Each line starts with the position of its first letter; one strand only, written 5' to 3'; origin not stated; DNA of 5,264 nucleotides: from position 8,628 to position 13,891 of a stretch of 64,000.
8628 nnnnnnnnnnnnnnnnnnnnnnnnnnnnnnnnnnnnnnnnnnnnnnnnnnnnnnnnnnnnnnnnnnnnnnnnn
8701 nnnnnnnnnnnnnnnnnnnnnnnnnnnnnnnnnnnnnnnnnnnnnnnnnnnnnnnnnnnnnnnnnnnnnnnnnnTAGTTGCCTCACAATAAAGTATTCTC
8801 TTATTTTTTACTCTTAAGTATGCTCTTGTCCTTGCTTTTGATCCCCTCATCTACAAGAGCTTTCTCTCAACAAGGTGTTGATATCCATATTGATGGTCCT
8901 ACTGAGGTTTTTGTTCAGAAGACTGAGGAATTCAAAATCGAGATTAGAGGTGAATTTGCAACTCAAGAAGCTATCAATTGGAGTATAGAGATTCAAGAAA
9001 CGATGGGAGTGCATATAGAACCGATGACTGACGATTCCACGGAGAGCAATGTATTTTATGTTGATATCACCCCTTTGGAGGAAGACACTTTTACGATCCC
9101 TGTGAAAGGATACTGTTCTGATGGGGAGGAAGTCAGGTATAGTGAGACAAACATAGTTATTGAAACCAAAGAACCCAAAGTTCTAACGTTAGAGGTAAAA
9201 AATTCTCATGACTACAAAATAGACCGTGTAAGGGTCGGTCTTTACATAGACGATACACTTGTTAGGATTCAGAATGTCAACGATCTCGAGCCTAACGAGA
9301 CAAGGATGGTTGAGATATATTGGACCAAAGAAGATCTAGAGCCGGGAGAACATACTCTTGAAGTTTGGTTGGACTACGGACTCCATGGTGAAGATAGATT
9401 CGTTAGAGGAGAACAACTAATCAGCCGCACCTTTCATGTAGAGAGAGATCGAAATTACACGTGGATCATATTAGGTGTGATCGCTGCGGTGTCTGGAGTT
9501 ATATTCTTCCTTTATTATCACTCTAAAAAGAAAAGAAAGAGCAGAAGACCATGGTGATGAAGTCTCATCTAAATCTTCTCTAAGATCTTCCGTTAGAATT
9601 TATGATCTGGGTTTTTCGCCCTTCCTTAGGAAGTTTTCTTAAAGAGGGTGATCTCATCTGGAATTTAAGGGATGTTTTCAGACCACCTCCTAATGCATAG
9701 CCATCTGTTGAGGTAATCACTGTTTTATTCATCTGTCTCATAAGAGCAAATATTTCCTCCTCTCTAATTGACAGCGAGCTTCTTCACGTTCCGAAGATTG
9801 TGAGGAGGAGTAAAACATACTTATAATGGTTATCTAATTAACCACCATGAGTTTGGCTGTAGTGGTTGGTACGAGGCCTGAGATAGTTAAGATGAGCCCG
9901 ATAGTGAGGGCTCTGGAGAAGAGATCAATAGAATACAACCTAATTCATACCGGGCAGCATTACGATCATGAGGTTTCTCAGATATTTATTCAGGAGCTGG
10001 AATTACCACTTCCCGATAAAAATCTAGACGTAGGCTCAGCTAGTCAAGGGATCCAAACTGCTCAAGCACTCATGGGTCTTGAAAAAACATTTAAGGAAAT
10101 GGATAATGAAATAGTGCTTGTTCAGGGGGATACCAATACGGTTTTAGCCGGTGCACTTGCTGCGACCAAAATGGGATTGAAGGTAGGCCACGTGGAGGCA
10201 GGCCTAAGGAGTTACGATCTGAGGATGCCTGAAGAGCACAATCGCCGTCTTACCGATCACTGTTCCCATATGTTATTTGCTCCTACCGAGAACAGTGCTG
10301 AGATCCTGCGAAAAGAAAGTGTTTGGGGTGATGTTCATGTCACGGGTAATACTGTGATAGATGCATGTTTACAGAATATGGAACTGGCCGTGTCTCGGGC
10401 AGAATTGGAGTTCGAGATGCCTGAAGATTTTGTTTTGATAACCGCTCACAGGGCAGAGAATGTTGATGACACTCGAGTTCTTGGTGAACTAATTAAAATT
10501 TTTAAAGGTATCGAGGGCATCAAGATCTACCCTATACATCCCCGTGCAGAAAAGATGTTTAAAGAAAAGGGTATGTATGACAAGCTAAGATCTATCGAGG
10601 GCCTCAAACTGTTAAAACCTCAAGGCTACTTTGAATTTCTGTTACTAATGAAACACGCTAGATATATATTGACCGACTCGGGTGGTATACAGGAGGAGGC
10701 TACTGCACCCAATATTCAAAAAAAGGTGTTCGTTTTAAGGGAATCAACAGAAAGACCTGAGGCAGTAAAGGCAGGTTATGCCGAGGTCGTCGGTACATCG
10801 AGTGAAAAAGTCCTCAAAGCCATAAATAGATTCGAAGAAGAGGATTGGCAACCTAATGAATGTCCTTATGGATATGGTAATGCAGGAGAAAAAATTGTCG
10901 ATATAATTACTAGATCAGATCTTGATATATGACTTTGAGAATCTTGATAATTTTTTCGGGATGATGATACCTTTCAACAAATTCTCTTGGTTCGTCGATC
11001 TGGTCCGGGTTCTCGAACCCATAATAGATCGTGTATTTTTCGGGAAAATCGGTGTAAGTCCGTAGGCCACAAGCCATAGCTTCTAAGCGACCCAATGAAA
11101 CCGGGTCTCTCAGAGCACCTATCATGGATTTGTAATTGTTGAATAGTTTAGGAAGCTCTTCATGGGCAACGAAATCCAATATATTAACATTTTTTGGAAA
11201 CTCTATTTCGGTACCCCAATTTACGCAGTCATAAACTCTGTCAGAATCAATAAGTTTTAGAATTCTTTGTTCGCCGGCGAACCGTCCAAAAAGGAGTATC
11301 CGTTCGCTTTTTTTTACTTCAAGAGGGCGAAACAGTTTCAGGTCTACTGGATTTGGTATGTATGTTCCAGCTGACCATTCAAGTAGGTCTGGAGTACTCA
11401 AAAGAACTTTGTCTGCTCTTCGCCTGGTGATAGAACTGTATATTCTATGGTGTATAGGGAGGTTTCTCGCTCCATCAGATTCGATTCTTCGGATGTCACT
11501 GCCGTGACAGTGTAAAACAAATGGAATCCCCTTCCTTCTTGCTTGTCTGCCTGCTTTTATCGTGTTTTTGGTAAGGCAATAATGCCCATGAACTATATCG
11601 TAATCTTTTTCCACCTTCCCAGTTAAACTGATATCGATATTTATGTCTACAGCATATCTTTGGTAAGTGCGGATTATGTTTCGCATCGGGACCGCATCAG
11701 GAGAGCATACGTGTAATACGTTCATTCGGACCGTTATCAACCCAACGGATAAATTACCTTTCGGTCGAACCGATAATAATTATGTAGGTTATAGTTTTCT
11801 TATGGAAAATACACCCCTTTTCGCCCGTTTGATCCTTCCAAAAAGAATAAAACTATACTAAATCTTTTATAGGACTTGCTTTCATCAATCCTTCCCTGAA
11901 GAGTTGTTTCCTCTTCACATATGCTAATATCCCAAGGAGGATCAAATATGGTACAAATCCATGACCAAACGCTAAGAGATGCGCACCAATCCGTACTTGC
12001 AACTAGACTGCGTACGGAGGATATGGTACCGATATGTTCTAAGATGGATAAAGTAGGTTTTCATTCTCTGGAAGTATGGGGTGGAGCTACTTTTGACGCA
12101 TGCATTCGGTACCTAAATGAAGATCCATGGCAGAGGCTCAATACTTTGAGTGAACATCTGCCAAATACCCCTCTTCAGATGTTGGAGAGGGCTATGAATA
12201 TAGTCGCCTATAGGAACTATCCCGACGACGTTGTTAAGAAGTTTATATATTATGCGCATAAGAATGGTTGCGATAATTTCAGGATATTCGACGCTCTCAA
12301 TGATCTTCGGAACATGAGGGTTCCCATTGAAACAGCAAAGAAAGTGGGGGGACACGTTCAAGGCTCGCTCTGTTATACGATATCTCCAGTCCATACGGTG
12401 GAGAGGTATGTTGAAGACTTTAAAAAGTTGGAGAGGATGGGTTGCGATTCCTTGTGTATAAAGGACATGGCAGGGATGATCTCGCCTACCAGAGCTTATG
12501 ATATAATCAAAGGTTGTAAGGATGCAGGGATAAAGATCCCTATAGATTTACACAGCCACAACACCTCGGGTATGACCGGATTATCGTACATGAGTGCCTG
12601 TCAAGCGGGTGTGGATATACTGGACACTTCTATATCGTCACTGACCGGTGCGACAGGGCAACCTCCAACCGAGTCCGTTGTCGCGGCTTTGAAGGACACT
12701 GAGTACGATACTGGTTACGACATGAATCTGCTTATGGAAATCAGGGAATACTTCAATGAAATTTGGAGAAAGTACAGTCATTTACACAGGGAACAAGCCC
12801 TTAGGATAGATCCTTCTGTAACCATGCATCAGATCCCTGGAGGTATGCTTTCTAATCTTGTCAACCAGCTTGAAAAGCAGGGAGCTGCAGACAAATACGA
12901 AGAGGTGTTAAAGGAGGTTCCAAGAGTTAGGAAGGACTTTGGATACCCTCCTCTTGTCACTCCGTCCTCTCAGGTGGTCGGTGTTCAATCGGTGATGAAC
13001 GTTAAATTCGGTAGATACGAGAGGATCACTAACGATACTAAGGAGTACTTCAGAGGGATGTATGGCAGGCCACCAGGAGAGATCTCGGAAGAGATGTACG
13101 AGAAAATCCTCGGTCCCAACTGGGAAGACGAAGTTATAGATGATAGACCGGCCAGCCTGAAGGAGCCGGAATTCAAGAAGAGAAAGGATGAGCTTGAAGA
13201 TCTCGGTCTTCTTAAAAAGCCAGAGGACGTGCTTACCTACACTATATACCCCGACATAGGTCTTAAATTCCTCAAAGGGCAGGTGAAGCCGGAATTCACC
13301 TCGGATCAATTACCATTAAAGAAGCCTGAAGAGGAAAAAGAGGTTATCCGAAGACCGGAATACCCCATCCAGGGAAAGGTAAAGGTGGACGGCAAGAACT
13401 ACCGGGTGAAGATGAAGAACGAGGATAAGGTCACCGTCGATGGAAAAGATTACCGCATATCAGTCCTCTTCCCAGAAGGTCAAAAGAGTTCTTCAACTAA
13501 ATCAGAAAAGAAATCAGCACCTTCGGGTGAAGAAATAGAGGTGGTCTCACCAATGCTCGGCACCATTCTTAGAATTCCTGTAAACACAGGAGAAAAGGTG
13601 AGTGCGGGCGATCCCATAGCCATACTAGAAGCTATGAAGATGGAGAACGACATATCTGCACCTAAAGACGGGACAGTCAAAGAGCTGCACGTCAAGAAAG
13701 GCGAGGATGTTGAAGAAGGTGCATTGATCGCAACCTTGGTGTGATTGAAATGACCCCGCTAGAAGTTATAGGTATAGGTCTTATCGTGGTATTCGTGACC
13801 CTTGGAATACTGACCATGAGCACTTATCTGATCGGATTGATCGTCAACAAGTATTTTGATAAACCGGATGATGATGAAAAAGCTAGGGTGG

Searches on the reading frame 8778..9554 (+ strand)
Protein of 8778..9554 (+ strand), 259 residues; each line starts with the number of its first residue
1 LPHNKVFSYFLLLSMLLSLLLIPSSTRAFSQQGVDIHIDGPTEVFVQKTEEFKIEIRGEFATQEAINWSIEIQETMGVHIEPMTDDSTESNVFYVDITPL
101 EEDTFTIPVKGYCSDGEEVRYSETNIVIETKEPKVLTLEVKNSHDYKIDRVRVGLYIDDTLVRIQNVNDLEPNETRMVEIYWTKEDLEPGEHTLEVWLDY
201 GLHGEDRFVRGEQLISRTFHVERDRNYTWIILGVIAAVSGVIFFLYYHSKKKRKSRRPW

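Call 10: search_protein_families(library=pfam, proteins=[window:8778-9554:+], max_evalue=0.001)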
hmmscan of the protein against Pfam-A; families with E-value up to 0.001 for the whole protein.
window:8778-9554:+ (259 aa): 1 family
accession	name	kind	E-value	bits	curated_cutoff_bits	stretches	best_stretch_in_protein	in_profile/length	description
PF07705.17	CARDB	-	5.9e-07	30.1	22.7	1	132-200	19-85/101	CARDB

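Call 55: find_homologous_proteins(query=window:8778-9554:+, max_evalue=0.001)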
Query window:8778-9554:+ (259 aa): 3 proteins with E <= 0.001 among 621 candidates.
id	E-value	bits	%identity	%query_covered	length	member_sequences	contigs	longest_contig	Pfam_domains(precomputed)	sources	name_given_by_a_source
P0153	1.4e-160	551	100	95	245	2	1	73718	PF07705.18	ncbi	-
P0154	1.6e-70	255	45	94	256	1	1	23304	PF07705.18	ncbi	ncbi:MAG: hypothetical protein R6U17_02350 [Thermoplasmata archaeon]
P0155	2.0e-65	239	44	94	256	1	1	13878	PF07705.18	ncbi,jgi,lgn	-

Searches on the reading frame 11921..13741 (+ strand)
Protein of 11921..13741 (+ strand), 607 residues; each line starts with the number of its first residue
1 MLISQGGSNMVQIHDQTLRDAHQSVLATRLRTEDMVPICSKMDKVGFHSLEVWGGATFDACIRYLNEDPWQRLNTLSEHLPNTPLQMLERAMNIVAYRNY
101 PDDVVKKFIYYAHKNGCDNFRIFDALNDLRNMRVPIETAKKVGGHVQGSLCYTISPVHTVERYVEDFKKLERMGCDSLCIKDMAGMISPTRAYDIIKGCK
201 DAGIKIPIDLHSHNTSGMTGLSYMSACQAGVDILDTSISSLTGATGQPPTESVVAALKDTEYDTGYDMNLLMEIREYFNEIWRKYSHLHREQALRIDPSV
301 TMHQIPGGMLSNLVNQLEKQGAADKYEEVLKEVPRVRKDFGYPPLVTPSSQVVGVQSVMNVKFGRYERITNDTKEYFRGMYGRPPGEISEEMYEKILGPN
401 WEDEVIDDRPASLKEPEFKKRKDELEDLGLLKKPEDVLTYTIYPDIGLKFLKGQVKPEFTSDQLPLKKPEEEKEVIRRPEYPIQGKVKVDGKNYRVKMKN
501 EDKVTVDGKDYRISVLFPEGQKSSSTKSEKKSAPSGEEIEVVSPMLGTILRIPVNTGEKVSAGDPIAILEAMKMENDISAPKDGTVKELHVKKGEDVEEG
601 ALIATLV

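Call 10: search_protein_families(library=pfam, proteins=[window:11921-13741:+], max_evalue=0.001)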
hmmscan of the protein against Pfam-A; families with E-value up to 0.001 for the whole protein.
window:11921-13741:+ (607 aa): 6 families
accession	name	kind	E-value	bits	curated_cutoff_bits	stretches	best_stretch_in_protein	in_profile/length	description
PF02436.23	PYC_OADA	-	6.1e-52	176.7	27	1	300-471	1-166/201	Conserved carboxylase domain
PF00364.28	Biotin_lipoyl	-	4.3e-21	75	22.1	1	540-606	2-73/73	Biotin-requiring enzyme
PF00682.25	HMGL-like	-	1.4e-19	71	29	1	132-276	115-258/260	HMGL-like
PF13533.13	Biotin_lipoyl_2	-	1.7e-06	28.1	29.8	0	578-606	3-31/32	Biotin-lipoyl like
PF13437.12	HlyD_3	-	1.1e-05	26.5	22.2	0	578-607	2-31/106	HlyD family secretion protein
PF16576.10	HlyD_D23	-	0.00037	20.3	30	0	576-605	109-138/214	Barrel-sandwich domain of CusB or HlyD membrane-fusion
